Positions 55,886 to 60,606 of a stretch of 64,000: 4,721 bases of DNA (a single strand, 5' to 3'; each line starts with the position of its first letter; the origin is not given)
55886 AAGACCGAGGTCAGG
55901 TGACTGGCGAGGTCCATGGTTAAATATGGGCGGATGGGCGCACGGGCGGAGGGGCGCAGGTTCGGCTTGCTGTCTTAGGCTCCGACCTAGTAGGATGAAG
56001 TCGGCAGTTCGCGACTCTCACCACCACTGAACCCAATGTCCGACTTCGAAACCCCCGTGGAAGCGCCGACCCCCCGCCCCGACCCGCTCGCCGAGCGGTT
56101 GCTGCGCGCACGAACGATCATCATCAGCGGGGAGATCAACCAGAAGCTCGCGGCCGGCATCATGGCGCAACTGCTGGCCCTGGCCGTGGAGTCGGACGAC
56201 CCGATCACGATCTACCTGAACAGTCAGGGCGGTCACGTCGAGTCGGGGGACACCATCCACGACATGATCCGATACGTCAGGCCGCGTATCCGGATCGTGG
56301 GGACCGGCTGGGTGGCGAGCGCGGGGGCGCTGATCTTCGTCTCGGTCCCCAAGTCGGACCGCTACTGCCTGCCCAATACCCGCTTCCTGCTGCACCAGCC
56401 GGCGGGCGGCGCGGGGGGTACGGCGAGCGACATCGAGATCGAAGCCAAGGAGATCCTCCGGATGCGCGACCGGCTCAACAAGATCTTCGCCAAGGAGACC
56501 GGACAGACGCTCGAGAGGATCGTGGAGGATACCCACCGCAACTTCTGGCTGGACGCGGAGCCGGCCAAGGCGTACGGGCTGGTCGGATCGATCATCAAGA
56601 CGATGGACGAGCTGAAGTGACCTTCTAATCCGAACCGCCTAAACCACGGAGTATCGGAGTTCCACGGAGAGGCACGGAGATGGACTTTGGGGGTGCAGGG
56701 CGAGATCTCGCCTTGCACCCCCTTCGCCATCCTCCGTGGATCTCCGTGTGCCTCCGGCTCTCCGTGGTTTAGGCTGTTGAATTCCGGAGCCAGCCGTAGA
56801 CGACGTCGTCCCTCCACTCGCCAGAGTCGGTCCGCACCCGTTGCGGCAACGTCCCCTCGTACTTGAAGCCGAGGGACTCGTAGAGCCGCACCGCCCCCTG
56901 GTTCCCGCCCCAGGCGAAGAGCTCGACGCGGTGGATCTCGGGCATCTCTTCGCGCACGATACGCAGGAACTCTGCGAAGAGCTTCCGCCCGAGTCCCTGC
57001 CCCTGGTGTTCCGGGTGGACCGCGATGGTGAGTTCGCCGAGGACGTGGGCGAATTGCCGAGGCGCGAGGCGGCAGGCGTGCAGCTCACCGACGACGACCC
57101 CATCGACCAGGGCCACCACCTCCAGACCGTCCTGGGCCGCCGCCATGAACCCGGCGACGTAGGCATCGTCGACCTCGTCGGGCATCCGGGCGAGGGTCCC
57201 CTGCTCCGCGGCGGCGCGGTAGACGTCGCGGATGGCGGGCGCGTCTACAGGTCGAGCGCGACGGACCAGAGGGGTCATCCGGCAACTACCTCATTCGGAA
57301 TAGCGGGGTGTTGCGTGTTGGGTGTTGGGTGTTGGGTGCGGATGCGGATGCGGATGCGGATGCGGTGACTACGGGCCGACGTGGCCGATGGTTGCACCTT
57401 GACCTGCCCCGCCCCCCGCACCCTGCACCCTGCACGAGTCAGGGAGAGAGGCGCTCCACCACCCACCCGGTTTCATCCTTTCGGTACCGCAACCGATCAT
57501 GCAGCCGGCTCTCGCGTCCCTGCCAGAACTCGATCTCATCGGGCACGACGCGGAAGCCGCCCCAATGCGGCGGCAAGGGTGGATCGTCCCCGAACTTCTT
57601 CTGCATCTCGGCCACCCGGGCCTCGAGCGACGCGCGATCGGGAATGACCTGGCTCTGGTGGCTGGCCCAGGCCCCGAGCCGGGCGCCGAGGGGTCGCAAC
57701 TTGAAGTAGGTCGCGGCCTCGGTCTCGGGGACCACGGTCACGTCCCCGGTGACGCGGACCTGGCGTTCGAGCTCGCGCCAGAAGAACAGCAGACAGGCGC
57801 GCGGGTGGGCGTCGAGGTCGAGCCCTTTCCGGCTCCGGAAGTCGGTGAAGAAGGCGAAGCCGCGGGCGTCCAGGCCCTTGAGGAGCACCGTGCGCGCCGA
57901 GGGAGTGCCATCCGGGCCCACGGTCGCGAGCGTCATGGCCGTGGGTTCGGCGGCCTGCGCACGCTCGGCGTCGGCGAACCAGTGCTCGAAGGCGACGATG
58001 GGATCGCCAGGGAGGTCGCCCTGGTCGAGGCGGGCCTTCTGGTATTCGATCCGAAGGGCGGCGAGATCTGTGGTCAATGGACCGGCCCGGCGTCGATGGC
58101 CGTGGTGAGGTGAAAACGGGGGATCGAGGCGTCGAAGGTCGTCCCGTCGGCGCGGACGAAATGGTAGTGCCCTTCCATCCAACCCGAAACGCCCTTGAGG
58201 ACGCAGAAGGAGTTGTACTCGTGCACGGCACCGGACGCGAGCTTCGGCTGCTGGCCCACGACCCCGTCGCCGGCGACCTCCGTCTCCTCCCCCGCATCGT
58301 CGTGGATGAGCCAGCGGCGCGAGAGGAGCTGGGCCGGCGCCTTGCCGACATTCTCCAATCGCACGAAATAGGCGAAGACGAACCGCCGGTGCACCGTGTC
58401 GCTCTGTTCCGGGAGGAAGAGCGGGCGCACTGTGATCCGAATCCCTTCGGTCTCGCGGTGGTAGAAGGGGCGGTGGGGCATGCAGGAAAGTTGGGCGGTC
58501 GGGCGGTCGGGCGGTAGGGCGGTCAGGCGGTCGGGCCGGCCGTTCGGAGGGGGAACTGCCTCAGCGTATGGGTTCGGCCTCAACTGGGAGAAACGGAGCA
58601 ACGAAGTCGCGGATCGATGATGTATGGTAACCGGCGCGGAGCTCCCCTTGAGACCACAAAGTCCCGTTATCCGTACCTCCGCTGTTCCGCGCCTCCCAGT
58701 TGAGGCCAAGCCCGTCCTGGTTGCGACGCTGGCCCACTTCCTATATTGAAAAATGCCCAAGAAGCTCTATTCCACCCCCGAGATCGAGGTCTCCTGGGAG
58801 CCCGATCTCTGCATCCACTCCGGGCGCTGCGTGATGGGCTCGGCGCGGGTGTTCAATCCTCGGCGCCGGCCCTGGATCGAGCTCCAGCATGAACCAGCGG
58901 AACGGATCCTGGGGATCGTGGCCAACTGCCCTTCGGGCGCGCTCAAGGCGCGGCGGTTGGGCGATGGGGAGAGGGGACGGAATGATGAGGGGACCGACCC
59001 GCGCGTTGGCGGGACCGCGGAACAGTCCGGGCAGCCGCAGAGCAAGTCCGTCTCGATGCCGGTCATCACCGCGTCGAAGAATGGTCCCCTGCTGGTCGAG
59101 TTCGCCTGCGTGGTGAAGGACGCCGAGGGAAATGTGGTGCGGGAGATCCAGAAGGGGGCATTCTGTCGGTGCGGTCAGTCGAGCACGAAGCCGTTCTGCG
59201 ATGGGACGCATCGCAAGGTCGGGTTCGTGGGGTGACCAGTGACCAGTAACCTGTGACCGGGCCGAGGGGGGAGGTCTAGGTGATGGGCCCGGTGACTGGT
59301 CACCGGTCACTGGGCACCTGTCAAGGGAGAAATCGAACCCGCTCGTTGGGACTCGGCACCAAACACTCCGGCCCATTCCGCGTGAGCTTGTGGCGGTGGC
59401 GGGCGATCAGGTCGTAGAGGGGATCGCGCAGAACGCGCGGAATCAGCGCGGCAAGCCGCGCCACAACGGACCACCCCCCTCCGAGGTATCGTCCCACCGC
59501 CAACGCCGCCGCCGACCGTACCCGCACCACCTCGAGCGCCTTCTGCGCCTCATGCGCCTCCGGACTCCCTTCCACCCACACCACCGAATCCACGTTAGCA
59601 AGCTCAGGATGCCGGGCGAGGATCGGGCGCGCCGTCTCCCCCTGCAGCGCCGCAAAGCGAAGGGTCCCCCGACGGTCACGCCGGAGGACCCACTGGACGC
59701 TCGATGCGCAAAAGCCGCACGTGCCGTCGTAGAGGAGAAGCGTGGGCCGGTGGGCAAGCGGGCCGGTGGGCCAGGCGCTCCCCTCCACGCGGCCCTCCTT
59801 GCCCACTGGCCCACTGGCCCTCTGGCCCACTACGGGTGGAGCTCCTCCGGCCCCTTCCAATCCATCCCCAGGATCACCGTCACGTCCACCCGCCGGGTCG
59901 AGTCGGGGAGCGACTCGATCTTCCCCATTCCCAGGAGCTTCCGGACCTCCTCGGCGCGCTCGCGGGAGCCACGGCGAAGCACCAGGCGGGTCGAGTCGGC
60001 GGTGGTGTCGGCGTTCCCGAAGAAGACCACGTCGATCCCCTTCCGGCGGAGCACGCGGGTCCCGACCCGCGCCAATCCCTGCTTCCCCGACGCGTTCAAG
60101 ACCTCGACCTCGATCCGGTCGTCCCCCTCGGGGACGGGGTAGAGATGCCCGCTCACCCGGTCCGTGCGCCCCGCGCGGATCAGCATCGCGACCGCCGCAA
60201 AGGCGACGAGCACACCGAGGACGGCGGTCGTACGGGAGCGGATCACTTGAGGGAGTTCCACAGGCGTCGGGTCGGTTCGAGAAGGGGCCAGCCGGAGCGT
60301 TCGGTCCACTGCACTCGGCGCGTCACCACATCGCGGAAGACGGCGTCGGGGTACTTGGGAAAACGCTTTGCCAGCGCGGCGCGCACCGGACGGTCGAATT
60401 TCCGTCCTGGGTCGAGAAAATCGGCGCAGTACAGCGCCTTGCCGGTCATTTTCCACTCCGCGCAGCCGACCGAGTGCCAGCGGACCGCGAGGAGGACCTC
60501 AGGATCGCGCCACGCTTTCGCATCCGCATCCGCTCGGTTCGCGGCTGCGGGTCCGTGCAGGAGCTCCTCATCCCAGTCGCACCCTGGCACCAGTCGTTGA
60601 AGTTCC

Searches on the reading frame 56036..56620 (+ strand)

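Call 93: search_protein_families(library=pfam, proteins=[window:56036-56620:+], max_evalue=0.001)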
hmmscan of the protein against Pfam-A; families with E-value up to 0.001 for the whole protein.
window:56036-56620:+ (194 aa): 1 family
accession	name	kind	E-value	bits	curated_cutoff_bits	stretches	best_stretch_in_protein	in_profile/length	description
PF00574.28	CLP_protease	-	2.2e-61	207.4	20.2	1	19-189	10-181/182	Clp protease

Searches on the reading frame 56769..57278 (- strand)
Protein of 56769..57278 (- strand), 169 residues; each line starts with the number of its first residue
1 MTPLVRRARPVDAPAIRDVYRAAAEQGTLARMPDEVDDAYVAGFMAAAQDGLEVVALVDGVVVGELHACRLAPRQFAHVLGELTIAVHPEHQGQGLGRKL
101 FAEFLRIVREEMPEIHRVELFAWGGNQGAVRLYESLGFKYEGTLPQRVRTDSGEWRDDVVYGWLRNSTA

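Call 93: search_protein_families(library=pfam, proteins=[window:56769-57278:-], max_evalue=0.001)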
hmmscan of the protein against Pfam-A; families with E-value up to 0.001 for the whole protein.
window:56769-57278:- (169 aa): 6 families
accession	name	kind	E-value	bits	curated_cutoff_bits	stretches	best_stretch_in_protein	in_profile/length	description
PF00583.31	Acetyltransf_1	-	1.3e-14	54.9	20.7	1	44-138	27-116/116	Acetyltransferase (GNAT) family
PF13508.13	Acetyltransf_7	-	8.5e-13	48.9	27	1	54-139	6-83/84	Acetyltransferase (GNAT) domain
PF13302.13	Acetyltransf_3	-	3.5e-08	34.7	25.4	1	5-139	4-138/138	Acetyltransferase (GNAT) domain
PF13673.13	Acetyltransf_10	-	5.6e-07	30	23.6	1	85-139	57-108/128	Acetyltransferase (GNAT) domain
PF08445.16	FR47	-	1.7e-06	28.3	22.1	1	81-139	22-78/86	FR47-like protein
PF13527.13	Acetyltransf_9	-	0.00052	20.5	25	0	50-138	40-124/127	Acetyltransferase (GNAT) domain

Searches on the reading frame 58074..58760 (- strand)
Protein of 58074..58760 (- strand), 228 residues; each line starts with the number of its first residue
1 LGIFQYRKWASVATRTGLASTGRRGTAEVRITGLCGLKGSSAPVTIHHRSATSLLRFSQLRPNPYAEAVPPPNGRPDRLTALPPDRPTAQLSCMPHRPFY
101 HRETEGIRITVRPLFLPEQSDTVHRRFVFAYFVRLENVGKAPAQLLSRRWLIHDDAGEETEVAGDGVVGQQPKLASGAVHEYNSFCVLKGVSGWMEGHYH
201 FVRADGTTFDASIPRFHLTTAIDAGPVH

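Call 93: search_protein_families(library=pfam, proteins=[window:58074-58760:-], max_evalue=0.001)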
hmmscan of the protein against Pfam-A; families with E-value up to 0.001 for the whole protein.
window:58074-58760:- (228 aa): 1 family
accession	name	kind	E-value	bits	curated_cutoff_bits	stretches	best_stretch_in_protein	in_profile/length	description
PF04379.20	DUF525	-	2.8e-30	104.8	27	1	117-203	1-87/87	ApaG domain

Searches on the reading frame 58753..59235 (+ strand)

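Call 93: search_protein_families(library=pfam, proteins=[window:58753-59235:+], max_evalue=0.001)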
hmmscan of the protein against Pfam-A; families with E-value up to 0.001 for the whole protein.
window:58753-59235:+ (160 aa): 2 families
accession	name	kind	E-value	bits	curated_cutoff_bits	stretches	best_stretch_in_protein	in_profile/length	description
PF06902.16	Fer4_19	-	4.5e-21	75.1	24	1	6-67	1-62/64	Divergent 4Fe-4S mono-cluster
PF09360.15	zf-CDGSH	-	4.9e-15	56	29.5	1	110-154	1-48/48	Iron-binding zinc finger CDGSH type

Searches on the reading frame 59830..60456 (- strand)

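Call 93: search_protein_families(library=pfam, proteins=[window:59830-60456:-], max_evalue=0.001)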
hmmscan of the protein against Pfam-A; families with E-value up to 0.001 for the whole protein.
window:59830-60456:- (208 aa): 1 family
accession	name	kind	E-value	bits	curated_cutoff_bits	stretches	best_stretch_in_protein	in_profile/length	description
PF13399.11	LytR_C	-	4.4e-14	53.6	22.2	1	115-200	2-86/86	LytR cell envelope-related transcriptional attenuator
